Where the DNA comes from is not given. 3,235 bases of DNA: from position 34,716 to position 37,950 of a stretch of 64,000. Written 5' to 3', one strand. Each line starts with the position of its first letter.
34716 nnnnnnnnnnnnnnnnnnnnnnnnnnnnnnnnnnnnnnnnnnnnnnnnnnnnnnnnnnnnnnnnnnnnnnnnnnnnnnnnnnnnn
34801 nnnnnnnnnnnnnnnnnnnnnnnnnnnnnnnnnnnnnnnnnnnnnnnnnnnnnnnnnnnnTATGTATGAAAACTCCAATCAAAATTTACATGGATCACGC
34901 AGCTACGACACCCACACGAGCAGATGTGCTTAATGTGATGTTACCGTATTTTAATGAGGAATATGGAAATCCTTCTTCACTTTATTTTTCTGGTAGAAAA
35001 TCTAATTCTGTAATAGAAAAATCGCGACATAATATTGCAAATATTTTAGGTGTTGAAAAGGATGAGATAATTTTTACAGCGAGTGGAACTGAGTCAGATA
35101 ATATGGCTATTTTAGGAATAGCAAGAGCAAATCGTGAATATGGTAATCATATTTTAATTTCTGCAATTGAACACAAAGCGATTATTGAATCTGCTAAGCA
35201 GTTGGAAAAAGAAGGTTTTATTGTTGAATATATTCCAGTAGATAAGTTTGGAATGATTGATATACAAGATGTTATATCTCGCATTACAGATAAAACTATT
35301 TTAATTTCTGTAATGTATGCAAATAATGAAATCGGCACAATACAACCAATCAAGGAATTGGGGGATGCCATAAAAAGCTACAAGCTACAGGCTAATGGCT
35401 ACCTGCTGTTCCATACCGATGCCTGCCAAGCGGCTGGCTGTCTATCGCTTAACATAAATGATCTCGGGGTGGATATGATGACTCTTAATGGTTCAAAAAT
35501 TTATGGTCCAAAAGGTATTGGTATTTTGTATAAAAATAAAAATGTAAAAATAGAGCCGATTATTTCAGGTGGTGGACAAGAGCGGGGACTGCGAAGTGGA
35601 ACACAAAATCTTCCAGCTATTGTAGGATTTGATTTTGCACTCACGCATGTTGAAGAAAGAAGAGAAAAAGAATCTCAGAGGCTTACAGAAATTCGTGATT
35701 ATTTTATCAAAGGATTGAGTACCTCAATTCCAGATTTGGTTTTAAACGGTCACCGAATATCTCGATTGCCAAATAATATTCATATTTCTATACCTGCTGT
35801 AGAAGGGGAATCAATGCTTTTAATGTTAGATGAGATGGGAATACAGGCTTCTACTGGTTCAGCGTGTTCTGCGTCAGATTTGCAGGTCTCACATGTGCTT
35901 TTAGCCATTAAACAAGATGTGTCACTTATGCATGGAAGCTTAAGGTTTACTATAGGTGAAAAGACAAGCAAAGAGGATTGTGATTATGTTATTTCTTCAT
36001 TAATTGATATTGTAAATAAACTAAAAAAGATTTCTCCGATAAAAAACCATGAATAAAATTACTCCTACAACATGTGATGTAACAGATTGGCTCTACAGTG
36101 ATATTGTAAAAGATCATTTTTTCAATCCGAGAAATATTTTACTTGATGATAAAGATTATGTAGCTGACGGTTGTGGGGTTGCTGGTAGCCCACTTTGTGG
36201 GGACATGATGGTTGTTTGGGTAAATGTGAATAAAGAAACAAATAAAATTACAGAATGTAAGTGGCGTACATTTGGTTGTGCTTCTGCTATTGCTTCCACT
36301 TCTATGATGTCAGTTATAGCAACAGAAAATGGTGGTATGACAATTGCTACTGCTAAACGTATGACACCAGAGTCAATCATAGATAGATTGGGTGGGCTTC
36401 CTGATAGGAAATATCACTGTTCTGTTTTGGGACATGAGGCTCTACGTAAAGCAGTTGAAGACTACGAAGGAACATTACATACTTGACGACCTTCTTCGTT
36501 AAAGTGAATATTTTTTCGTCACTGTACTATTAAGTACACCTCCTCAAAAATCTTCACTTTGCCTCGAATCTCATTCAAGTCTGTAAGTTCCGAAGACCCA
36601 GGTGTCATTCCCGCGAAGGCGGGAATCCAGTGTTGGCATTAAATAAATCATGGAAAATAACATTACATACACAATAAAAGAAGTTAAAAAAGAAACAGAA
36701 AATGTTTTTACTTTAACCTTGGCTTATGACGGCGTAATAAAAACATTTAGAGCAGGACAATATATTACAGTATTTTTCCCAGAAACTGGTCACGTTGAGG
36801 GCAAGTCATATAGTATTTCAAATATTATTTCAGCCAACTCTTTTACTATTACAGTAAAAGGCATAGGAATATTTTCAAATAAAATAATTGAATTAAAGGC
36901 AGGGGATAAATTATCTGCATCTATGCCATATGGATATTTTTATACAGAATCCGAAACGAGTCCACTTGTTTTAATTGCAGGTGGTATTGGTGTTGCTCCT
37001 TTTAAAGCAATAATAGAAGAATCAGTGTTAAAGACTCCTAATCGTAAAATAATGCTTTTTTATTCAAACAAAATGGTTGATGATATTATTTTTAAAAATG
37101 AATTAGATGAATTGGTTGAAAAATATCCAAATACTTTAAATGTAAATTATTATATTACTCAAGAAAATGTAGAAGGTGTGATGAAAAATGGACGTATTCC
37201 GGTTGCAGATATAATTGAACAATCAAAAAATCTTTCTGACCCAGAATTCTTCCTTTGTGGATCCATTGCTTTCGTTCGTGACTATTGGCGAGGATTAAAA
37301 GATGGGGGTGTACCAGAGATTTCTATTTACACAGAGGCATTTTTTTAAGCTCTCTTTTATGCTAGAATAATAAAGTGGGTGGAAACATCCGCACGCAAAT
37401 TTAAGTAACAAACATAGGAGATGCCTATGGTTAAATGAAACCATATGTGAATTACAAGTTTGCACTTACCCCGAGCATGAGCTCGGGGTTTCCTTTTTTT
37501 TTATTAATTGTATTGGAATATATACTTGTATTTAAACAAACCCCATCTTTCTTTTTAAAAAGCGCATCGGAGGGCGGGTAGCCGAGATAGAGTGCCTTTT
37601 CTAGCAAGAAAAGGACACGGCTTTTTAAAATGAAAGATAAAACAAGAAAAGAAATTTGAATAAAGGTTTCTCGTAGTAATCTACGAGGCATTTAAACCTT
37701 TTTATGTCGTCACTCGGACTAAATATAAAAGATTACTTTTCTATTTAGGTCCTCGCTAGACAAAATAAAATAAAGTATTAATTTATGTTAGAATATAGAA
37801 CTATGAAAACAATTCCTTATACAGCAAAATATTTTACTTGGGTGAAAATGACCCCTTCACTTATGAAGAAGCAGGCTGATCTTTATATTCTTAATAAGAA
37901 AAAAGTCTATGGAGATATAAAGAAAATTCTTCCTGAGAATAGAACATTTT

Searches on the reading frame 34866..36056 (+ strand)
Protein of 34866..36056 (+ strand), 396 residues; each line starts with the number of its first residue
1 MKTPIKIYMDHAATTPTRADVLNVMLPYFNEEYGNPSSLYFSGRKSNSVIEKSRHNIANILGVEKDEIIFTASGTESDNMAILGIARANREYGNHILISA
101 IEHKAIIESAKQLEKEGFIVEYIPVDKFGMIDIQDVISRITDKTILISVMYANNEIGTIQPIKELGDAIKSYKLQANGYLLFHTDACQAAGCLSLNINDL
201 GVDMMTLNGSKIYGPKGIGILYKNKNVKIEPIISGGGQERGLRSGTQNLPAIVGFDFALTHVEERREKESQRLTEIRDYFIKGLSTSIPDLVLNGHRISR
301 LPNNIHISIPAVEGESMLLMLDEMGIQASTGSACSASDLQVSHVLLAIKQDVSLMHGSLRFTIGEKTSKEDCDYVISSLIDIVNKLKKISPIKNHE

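Call 7: search_protein_families(library=pfam, proteins=[window:34866-36056:+], max_evalue=0.01)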
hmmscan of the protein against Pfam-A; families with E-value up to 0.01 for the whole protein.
window:34866-36056:+ (396 aa): 2 families
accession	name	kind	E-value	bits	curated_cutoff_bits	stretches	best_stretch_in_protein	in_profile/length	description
PF00266.25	Aminotran_5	-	1e-70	239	21.5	1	7-374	1-370/371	Aminotransferase class-V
PF01212.27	Beta_elim_lyase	-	0.0002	21.2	27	1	57-187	41-170/288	Beta-eliminating lyase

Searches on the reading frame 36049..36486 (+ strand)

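Call 7: search_protein_families(library=pfam, proteins=[window:36049-36486:+], max_evalue=0.01)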
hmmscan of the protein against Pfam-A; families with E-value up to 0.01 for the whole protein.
window:36049-36486:+ (145 aa): 1 family
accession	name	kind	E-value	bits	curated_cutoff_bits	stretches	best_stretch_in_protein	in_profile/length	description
PF01592.21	NifU_N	-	1.4e-33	116.2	22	1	16-141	2-122/127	NifU-like N terminal domain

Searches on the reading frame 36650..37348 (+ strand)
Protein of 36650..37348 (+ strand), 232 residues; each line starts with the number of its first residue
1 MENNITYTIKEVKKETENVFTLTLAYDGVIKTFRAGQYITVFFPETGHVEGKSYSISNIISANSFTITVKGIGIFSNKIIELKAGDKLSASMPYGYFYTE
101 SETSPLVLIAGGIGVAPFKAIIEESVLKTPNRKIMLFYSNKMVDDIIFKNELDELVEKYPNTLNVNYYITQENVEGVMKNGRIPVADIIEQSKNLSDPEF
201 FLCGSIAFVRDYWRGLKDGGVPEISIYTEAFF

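Call 7: search_protein_families(library=pfam, proteins=[window:36650-37348:+], max_evalue=0.01)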
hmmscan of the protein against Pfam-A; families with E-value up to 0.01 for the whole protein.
window:36650-37348:+ (232 aa): 3 families
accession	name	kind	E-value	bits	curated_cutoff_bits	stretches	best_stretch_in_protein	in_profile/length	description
PF00175.26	NAD_binding_1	-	6.9e-16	59.3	22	1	108-211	1-106/109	Oxidoreductase NAD-binding domain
PF08030.17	NAD_binding_6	-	1.4e-07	32.2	22.2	1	106-180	4-85/156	Ferric reductase NAD binding domain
PF00970.30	FAD_binding_6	-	1.3e-05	25.9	21.1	1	9-97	4-97/99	Oxidoreductase FAD-binding domain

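Call 43: find_encoding_contigs(protein=window:36650-37348:+, flank=10000, max_places=6)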
Protein window:36650-37348:+ (232 aa): no gene with exactly this product is on record in the collection.

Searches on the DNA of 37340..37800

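Call 9: search_rna_families(source=window, start=37340, end=37800, threshold=evalue, max_evalue=10, show_alignments=3)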
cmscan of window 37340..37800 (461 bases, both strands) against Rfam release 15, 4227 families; matches with E-value up to 10: 10.
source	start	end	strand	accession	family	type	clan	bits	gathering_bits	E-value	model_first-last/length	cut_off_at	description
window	37367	37502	+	RF02860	Arrc14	Gene; sRNA;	-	22.8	99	0.37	1-167/167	no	Actinobacillus sRNA 14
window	37659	37777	-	RF02070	STnc300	Gene; sRNA;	-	21.8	80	1.5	1-159/159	no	Salmonella enterica sRNA STnc300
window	37425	37496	+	RF02651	SorY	Gene; sRNA;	-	20.8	111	0.056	1-83/83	no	Singlet oxygen resistance RNA Y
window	37705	37764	-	RF01625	ceN28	Gene; snRNA; snoRNA; CD-box;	-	20.2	70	0.098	1-88/88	no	Caenorhabditis snoRNA ceN28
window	37545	37638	-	RF04239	mir-4679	Gene; miRNA;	-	18.4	88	0.91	1-75/75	no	mir-4679 microRNA precursor family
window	37367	37446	-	RF02274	AniS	Gene;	-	16.6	50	2.9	1-106/106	no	AniS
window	37411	37499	+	RF01772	rnk_pseudo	Cis-reg; leader;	-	16.2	55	3.5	1-108/108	no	Pseudomonas rnk leader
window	37469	37507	+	RF02401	ClpQY_promoter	Cis-reg;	-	15.2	42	0.69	1-39/57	no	ClpQY promoter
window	37641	37677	+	RF03884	mir-725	Gene; miRNA;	-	13.6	76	7.7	1-56/56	no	mir-725 microRNA precursor family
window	37545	37638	+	RF00886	MIR807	Gene; miRNA;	-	12.6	113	8.4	1-176/176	no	MIR807 microRNA precursor family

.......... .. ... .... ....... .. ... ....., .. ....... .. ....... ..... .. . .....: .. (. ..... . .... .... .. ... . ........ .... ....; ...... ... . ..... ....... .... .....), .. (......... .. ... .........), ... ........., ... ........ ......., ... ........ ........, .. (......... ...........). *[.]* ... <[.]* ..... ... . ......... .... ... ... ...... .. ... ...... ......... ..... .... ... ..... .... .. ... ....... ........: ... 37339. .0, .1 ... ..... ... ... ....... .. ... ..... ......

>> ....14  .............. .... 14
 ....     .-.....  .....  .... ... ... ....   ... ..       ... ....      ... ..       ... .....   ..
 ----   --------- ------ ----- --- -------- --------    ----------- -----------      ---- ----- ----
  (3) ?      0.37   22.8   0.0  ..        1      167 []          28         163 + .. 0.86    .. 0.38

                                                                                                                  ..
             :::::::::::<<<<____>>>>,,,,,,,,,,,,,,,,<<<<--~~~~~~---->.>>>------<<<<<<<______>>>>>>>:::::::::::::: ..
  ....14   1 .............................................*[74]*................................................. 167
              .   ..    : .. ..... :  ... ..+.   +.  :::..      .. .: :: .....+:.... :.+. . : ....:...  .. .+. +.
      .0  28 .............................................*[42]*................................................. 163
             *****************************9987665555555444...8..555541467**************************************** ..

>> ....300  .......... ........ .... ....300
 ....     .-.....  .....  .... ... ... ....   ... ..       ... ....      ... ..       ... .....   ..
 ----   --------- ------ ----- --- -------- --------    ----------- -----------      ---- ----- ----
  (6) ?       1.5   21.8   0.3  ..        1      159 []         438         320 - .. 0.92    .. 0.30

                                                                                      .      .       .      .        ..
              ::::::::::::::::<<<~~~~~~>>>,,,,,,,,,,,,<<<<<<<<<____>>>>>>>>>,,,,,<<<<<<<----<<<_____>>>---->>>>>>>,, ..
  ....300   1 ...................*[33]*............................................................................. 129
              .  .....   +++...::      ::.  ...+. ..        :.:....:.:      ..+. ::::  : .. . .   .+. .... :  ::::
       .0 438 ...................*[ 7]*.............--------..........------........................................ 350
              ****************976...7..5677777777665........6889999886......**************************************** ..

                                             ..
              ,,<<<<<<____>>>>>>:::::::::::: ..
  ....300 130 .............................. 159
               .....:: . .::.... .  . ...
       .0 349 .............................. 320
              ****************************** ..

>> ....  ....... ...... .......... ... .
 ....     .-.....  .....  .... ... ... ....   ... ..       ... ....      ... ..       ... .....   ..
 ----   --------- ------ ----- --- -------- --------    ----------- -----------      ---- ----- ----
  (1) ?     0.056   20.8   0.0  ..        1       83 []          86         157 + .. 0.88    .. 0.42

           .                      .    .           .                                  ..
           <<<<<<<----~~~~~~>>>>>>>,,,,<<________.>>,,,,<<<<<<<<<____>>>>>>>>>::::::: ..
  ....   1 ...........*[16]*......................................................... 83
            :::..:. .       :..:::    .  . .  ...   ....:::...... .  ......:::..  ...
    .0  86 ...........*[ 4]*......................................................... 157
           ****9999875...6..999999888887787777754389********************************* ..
